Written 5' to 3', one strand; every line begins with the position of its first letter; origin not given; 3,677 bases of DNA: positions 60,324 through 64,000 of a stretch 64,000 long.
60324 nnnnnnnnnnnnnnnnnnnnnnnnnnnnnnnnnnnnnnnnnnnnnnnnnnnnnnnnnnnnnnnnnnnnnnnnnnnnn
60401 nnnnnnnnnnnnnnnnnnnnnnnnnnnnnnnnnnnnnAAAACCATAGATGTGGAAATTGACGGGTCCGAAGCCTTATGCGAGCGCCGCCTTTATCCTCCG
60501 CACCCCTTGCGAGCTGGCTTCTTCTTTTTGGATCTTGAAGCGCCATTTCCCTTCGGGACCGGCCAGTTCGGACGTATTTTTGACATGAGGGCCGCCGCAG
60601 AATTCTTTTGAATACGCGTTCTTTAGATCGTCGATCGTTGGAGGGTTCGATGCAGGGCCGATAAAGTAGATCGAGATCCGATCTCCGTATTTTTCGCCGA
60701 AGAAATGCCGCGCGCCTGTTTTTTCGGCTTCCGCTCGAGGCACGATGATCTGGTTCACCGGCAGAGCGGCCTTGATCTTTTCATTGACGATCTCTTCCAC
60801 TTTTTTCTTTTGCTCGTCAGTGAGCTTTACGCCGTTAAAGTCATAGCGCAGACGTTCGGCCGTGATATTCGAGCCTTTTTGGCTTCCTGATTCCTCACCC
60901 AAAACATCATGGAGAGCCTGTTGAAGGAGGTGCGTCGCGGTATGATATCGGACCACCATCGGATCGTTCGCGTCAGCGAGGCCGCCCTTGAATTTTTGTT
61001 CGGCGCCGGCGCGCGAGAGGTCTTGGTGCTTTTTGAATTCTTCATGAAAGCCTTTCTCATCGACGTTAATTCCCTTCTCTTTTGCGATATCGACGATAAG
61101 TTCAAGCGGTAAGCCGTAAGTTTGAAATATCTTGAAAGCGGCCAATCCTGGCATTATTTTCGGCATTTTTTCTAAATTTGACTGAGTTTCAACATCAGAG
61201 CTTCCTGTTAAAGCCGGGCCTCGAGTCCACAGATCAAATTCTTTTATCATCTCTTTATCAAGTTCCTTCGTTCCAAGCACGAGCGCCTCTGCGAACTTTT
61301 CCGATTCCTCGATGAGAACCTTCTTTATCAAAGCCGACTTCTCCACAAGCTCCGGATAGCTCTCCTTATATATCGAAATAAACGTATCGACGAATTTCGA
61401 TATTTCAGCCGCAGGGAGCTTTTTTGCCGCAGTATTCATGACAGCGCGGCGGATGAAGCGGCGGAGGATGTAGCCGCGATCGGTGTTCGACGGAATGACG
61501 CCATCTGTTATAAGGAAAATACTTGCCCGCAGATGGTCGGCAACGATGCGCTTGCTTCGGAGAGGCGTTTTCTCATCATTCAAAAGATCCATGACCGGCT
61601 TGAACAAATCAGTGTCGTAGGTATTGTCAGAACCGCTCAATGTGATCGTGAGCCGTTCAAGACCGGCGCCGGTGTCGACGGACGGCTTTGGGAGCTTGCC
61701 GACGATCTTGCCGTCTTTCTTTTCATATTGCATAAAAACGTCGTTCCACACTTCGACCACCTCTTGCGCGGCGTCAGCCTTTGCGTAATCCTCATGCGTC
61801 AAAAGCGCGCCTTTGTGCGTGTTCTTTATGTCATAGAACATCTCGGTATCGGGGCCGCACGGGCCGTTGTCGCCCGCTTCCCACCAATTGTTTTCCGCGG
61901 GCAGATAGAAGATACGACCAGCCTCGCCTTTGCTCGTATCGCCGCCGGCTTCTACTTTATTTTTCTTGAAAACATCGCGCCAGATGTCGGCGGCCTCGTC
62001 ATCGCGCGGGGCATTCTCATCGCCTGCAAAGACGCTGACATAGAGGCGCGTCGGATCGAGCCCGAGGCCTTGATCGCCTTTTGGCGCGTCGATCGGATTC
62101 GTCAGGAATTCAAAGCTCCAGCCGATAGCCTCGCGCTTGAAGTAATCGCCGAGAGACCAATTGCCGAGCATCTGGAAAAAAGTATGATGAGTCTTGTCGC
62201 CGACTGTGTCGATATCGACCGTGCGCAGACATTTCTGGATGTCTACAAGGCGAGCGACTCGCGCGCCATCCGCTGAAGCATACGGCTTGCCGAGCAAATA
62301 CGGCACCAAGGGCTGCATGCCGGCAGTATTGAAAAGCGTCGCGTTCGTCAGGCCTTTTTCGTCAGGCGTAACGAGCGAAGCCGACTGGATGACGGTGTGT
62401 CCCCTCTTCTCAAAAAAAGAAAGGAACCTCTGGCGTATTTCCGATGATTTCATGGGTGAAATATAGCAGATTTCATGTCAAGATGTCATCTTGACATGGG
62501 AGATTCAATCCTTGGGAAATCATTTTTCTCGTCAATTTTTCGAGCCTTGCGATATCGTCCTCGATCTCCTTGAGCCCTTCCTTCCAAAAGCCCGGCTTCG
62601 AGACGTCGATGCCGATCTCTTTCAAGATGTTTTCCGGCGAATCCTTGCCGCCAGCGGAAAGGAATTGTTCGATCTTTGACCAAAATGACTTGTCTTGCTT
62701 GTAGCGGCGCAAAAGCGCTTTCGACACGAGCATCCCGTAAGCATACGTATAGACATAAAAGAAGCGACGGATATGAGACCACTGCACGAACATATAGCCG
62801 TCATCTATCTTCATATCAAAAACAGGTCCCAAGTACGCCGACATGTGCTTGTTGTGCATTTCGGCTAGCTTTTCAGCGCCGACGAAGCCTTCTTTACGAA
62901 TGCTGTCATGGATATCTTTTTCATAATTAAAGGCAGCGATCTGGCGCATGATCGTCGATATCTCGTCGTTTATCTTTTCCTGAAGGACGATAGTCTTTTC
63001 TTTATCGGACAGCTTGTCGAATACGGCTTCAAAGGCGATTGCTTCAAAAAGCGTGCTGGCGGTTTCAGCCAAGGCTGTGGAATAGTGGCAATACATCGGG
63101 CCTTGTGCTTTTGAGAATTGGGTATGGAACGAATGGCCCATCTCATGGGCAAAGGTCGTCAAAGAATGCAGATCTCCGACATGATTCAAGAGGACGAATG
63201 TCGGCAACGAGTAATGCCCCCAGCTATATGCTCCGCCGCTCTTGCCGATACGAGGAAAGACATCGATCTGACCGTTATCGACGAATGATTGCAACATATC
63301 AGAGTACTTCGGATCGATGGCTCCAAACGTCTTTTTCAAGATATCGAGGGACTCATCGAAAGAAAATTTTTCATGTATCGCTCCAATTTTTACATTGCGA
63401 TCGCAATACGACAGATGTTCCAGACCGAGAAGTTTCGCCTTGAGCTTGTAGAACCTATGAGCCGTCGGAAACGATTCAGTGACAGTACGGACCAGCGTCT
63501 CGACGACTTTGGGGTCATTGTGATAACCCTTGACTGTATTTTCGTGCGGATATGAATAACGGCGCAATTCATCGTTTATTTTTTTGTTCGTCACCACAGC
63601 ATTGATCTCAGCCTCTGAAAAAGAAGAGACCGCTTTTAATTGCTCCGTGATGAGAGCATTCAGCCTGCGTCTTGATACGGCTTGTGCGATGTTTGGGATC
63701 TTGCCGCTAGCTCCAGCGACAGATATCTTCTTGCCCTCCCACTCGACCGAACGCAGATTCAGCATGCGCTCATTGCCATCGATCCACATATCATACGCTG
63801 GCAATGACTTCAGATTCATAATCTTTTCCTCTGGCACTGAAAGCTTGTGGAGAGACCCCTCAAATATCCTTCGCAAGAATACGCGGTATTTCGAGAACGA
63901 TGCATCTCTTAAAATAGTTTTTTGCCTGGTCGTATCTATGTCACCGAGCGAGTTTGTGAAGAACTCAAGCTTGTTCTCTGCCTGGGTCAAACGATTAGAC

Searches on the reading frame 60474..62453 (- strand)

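Call 49: search_protein_families(library=pfam, proteins=[window:60474-62453:-], max_evalue=0.001)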
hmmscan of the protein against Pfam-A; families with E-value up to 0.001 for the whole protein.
window:60474-62453:- (659 aa): 2 families
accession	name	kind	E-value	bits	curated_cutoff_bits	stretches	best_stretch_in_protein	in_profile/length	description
PF01411.24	tRNA-synt_2c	-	1.4e-111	374.2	30.3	2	5-403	1-374/552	tRNA synthetases class II (A)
PF07973.19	tRNA_SAD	-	6.1e-10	39.4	24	1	593-654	1-43/44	Threonyl and Alanyl tRNA synthetase second additional domain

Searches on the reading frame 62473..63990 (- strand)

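Call 49: search_protein_families(library=pfam, proteins=[window:62473-63990:-], max_evalue=0.001)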
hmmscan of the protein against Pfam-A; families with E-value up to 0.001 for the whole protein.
window:62473-63990:- (505 aa): 2 families
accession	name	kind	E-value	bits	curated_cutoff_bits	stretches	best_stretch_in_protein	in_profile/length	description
PF01432.26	Peptidase_M3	-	1.2e-31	111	27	1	129-473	35-455/457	Peptidase family M3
PF08439.15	Peptidase_M3_N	-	7.2e-05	23.4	25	1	19-69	6-57/70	Oligopeptidase F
